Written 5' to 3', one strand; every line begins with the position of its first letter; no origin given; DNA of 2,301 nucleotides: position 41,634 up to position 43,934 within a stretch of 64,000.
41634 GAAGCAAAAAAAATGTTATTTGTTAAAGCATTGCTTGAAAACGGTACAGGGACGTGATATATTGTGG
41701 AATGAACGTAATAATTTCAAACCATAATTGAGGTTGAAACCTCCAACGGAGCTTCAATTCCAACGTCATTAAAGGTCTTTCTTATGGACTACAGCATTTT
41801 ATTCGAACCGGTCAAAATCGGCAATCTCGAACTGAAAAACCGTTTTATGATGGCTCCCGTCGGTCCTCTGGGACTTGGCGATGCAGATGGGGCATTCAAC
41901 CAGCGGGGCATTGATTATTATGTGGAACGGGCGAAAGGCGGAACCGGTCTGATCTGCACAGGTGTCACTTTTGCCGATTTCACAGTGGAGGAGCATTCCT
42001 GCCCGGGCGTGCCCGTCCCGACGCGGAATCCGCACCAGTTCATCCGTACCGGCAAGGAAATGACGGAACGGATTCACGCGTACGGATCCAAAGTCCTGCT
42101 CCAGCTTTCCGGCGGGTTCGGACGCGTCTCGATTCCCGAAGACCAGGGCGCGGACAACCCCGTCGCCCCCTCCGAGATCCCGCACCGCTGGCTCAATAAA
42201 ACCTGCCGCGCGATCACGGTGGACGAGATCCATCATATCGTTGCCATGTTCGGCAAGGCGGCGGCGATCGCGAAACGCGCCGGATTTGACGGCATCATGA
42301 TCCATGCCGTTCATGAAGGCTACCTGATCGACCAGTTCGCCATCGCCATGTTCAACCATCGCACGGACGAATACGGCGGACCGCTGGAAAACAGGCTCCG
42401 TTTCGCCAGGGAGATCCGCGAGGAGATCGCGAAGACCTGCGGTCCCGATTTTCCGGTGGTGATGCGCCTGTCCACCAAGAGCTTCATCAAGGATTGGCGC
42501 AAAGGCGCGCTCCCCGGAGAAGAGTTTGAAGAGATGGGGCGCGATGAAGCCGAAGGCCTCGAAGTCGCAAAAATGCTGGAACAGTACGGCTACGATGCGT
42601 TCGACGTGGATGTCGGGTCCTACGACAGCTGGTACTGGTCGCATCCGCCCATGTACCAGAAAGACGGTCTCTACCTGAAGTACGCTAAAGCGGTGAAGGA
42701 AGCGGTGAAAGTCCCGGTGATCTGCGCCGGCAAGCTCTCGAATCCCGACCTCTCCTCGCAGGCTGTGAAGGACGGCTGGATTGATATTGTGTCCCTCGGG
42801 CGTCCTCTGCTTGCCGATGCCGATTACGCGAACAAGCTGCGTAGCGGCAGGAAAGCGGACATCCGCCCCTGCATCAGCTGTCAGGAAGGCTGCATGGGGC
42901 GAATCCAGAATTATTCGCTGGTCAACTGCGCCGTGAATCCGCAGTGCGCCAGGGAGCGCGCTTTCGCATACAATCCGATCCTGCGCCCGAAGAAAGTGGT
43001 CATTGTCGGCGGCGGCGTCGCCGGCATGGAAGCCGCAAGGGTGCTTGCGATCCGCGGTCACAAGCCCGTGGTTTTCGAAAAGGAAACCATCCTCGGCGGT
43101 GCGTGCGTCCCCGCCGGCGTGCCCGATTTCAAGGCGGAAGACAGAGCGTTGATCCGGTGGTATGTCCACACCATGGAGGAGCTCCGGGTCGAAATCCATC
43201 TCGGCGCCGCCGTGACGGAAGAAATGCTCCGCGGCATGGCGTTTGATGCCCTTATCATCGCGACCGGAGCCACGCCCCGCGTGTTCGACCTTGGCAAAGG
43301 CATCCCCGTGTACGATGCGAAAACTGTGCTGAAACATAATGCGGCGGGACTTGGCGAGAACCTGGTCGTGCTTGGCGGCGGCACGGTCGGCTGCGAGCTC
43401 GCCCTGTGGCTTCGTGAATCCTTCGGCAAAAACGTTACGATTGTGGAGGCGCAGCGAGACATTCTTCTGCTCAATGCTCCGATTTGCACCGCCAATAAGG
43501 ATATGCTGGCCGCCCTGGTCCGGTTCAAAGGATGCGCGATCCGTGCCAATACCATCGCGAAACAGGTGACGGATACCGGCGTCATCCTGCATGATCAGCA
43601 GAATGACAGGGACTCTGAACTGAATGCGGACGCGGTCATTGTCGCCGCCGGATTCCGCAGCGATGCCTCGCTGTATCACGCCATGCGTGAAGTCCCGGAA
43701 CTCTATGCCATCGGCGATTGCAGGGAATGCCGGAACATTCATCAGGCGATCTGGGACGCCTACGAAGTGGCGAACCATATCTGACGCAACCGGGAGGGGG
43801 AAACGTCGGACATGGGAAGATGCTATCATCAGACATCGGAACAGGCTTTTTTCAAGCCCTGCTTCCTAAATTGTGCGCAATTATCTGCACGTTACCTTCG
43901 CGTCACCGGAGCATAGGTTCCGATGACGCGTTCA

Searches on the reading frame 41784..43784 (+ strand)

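Call 9: search_protein_families(library=pfam, proteins=[window:41784-43784:+], max_evalue=0.001)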
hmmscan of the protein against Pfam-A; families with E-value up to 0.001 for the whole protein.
window:41784-43784:+ (666 aa): 13 families
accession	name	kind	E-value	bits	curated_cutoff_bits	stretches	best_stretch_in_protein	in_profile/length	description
PF00724.26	Oxidored_FMN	-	5e-61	207.3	27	1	6-357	2-340/342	NADH:flavin oxidoreductase / NADH oxidase family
PF07992.20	Pyr_redox_2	-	4.4e-31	108.8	26.1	1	403-656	1-288/291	Pyridine nucleotide-disulphide oxidoreductase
PF00070.33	Pyr_redox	-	1.3e-13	51.7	22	1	527-597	2-68/82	Pyridine nucleotide-disulphide oxidoreductase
PF01266.30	DAO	-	2.8e-13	50.6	27.9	1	404-440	1-38/353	FAD dependent oxidoreductase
PF13450.12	NAD_binding_8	-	8.4e-10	39.2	21.9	1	407-450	1-44/68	NAD(P)-binding Rossmann-like domain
PF13738.12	Pyr_redox_3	-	1.5e-07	31.4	30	1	489-632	127-275/305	Pyridine nucleotide-disulphide oxidoreductase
PF00890.30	FAD_binding_2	-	2.9e-06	27.2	20.4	1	405-442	2-39/414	FAD binding domain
PF12831.13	FAD_oxidored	-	4.3e-06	26.7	27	1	405-472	2-69/416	FAD dependent oxidoreductase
PF01262.27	AlaDh_PNT_C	-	8.8e-06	25.7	23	0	401-431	27-57/214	Alanine dehydrogenase/PNT, C-terminal domain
PF03486.20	HI0933_like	-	0.00013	21.9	50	0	404-438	2-36/244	HI0933-like protein Rossmann domain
PF01134.28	GIDA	-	0.00017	21.2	22.1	0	404-444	1-43/391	Glucose inhibited division protein A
PF01494.25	FAD_binding_3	-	0.00032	20.5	22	0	404-434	3-33/349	FAD binding domain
PF01946.23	Thi4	-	0.00034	20.4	26.2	0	404-441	19-57/235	Thi4 family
